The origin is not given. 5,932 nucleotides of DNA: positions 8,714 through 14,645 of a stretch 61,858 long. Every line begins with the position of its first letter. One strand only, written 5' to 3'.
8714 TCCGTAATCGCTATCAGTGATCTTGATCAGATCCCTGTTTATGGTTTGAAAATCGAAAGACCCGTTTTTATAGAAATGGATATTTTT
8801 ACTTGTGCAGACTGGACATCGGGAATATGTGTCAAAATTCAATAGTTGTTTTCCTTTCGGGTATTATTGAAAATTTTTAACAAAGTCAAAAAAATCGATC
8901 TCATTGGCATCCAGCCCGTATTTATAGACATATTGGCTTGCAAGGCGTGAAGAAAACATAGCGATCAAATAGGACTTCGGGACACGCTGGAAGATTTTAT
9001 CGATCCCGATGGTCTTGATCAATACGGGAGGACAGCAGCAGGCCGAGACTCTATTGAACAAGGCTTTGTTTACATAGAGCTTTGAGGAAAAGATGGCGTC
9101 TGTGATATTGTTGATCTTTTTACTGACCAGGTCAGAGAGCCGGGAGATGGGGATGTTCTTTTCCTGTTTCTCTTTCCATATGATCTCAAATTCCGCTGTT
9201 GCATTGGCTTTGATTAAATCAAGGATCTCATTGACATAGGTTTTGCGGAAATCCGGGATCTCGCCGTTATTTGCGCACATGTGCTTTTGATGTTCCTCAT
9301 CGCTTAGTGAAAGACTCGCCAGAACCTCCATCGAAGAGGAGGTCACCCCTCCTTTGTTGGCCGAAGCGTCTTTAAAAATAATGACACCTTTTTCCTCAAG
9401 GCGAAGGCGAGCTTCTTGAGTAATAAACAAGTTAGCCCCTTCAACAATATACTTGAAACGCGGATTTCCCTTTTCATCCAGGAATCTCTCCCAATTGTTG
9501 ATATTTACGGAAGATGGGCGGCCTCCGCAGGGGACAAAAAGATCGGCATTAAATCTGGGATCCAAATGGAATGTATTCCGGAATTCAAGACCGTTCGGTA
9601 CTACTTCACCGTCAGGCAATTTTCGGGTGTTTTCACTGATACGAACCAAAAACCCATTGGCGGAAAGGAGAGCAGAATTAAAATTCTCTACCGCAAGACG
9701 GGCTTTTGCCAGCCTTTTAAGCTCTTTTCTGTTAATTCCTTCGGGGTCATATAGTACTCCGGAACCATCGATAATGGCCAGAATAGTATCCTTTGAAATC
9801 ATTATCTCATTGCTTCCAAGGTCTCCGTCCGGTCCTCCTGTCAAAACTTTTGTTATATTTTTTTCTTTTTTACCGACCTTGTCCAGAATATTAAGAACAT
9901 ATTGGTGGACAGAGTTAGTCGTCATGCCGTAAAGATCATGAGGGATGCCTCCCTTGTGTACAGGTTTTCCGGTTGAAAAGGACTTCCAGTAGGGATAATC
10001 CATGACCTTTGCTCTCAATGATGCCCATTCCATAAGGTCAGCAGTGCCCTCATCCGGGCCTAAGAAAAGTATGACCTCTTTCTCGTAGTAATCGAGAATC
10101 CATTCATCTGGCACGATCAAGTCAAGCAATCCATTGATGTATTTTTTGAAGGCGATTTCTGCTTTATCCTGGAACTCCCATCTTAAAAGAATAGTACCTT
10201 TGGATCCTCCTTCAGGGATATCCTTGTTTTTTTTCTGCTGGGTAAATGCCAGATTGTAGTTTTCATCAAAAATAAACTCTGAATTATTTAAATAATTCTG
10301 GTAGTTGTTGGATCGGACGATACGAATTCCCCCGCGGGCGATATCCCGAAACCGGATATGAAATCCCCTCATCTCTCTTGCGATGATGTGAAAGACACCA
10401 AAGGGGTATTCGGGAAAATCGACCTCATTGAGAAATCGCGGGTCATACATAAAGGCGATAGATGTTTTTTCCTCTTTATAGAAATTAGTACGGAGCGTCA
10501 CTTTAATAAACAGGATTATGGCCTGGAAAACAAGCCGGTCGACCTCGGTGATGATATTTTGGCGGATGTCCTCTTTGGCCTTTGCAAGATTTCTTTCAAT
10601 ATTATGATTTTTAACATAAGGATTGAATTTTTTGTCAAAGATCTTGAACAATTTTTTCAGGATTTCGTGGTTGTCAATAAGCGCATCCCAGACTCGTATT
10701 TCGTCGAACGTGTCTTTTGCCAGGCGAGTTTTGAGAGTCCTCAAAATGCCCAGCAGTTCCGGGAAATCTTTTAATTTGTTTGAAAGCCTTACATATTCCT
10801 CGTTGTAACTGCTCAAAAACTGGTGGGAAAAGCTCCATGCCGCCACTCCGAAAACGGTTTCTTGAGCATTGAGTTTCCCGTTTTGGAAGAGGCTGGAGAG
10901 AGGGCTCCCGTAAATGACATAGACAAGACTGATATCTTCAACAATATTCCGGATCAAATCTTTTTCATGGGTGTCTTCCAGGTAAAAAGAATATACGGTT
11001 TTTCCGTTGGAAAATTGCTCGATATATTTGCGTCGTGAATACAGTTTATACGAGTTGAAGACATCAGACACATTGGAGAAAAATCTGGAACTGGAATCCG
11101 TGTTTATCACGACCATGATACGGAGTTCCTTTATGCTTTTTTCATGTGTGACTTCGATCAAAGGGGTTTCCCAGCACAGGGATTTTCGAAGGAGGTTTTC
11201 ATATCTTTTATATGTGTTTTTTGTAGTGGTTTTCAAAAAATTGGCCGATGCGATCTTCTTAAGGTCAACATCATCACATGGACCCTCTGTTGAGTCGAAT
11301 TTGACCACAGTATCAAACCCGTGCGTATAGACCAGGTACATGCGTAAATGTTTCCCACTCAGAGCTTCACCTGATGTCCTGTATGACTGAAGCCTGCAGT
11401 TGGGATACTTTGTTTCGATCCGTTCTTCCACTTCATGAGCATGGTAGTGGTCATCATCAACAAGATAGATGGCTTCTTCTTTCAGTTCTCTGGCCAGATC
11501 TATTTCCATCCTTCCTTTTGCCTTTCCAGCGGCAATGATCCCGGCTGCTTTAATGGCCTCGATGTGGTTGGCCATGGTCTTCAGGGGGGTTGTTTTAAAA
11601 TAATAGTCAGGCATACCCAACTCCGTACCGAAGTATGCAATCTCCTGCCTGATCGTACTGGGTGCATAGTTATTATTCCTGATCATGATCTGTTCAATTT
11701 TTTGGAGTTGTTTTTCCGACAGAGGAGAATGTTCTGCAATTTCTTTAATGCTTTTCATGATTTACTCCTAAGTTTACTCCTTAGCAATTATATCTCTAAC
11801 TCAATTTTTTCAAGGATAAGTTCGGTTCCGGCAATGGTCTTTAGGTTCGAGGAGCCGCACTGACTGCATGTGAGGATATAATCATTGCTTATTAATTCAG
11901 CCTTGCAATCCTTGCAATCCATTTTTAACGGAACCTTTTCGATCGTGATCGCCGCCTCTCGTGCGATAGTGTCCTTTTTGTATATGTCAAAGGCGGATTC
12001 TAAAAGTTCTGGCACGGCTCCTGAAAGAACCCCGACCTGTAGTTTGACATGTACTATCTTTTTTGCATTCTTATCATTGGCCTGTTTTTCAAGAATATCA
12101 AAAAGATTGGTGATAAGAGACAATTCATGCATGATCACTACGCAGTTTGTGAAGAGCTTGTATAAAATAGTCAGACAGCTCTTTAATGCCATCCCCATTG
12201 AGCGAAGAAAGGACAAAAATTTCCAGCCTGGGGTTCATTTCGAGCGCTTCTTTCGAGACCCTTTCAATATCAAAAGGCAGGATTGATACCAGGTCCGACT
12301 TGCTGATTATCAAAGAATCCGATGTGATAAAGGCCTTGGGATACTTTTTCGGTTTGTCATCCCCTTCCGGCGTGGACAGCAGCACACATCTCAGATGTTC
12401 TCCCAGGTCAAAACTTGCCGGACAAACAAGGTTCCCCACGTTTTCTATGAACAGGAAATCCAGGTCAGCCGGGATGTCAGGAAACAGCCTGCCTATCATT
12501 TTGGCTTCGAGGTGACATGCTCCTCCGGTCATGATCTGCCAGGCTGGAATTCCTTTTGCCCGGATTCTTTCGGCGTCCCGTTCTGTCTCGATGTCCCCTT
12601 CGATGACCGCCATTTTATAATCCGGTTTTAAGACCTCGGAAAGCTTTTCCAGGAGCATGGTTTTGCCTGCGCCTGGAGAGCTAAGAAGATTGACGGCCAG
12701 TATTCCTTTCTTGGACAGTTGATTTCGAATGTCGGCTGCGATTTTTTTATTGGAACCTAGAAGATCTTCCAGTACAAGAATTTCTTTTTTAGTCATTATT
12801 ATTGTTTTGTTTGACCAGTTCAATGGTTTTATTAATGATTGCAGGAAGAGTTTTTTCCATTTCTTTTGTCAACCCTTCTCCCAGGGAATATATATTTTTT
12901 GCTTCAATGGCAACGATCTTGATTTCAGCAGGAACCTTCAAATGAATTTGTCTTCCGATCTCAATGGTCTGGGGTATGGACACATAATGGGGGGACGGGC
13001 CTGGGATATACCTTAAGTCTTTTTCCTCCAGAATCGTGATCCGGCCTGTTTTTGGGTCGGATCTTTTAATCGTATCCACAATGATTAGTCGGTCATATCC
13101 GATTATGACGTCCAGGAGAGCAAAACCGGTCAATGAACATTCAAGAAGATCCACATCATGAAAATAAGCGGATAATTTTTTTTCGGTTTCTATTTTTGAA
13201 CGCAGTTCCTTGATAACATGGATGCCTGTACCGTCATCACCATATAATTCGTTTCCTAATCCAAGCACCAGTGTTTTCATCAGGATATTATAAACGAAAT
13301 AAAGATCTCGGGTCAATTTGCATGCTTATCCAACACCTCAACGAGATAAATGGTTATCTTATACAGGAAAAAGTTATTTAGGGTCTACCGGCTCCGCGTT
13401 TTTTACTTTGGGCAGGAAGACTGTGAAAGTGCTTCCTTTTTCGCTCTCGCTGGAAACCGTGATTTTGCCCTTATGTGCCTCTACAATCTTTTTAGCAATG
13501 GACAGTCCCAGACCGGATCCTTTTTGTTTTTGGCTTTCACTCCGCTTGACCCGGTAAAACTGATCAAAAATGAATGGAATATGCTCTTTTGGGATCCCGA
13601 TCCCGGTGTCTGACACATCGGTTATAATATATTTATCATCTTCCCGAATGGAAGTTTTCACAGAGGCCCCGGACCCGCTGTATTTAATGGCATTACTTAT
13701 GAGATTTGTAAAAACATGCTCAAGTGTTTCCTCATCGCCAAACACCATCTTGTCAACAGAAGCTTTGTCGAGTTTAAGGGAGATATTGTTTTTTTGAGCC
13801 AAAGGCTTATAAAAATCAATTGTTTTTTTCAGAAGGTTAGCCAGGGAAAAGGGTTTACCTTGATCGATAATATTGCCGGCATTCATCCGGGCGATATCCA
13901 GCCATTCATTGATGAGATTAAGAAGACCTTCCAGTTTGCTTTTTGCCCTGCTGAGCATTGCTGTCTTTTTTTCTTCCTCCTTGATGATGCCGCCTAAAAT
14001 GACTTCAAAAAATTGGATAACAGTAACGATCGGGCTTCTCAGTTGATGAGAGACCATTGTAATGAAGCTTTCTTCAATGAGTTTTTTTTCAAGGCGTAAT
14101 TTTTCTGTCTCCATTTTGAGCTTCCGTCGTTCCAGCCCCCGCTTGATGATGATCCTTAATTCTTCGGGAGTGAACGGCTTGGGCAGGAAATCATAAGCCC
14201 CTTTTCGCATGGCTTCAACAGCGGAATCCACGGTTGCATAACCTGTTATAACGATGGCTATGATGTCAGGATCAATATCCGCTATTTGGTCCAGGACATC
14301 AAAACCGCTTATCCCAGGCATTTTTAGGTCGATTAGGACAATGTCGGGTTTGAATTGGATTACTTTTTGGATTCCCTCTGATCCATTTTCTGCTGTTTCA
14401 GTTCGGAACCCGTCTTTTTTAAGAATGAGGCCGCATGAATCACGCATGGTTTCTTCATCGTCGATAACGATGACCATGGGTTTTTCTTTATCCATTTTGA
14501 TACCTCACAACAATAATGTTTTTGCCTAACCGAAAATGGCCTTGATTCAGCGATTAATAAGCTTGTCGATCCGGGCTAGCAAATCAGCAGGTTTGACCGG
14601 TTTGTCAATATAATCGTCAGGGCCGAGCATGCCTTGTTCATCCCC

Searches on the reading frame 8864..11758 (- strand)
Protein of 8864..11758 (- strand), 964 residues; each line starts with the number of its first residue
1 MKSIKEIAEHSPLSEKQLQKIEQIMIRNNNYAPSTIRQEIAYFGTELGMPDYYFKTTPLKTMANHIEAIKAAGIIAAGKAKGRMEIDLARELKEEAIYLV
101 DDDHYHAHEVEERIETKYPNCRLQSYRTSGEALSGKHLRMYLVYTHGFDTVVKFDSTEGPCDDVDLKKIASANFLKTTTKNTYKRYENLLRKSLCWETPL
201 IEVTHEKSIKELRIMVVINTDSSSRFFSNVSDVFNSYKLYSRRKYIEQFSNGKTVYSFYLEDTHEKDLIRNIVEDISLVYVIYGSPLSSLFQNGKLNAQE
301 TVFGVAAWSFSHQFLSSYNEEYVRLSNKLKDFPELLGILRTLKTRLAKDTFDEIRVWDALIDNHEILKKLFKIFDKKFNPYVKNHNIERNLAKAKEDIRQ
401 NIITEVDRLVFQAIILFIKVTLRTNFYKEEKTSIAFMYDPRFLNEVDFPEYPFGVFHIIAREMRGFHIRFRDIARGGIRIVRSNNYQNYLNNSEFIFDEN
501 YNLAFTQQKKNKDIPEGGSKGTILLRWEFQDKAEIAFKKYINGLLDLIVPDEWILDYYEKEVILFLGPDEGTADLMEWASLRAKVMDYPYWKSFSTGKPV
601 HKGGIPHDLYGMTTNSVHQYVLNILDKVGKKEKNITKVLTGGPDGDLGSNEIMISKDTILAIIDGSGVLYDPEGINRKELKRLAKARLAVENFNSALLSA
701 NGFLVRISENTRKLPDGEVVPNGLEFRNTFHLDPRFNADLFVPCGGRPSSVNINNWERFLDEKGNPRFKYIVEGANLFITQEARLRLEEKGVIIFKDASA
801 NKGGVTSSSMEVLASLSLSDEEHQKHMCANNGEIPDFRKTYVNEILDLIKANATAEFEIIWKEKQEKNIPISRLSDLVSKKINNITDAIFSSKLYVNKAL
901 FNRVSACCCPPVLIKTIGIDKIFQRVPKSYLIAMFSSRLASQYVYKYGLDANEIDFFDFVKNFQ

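Call 36: search_protein_families(library=pfam, proteins=[window:8864-11758:-], max_evalue=0.00001)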
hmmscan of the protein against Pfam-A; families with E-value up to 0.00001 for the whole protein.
window:8864-11758:- (964 aa): 4 families
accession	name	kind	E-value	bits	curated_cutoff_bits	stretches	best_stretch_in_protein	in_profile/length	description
PF00208.27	ELFV_dehydrog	-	3.7e-43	148.4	23.4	1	603-866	1-239/241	Glutamate/Leucine/Phenylalanine/Valine dehydrogenase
PF23152.1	GDH_2nd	-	1.2e-33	116.8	27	1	86-292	1-224/225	NAD-specific glutamate dehydrogenase, second domain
PF05088.18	Bac_GDH_CD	-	1.3e-24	87.1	22.8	1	407-707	15-329/497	Bacterial NAD-glutamate dehydrogenase, catalytic domain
PF23147.2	GDH2_N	-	8.2e-09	36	27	1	15-72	5-62/65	NAD-dependent glutamate dehydrogenase, N-terminal domain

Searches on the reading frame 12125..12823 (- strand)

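Call 64: search_protein_families(library=pfam, proteins=[window:12125-12823:-], max_evalue=0.00001)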
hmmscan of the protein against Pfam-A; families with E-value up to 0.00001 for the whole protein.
window:12125-12823:- (232 aa): 1 family
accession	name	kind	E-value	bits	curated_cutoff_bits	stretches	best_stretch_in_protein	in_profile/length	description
PF02492.25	cobW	-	2e-19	70.3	20.7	1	45-203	4-179/180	CobW/HypB/UreG, nucleotide-binding domain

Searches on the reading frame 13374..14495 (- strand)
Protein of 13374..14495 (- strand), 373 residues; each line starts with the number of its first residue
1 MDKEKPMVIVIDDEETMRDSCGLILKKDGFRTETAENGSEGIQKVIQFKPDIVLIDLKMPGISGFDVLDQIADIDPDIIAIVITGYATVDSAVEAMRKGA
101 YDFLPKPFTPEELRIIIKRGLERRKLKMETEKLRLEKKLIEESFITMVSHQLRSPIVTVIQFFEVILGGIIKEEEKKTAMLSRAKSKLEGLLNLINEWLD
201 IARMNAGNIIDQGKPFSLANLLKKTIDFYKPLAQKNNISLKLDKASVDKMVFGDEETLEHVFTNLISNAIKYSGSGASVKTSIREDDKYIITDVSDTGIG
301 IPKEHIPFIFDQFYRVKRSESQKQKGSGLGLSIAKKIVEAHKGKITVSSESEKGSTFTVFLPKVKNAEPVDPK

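Call 36: search_protein_families(library=pfam, proteins=[window:13374-14495:-], max_evalue=0.00001)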
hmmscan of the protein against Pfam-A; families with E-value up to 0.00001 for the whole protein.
window:13374-14495:- (373 aa): 3 families
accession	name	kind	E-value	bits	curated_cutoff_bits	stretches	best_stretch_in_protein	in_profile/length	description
PF02518.31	HATPase_c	-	3.4e-32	111.6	26.4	1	253-363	1-109/111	Histidine kinase-, DNA gyrase B-, and HSP90-like ATPase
PF00072.30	Response_reg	-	1.3e-28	99.8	30.2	1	8-117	1-110/111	Response regulator receiver domain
PF00512.31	HisKA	-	4e-08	33.6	26.9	1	143-207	4-66/66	His Kinase A (phospho-acceptor) domain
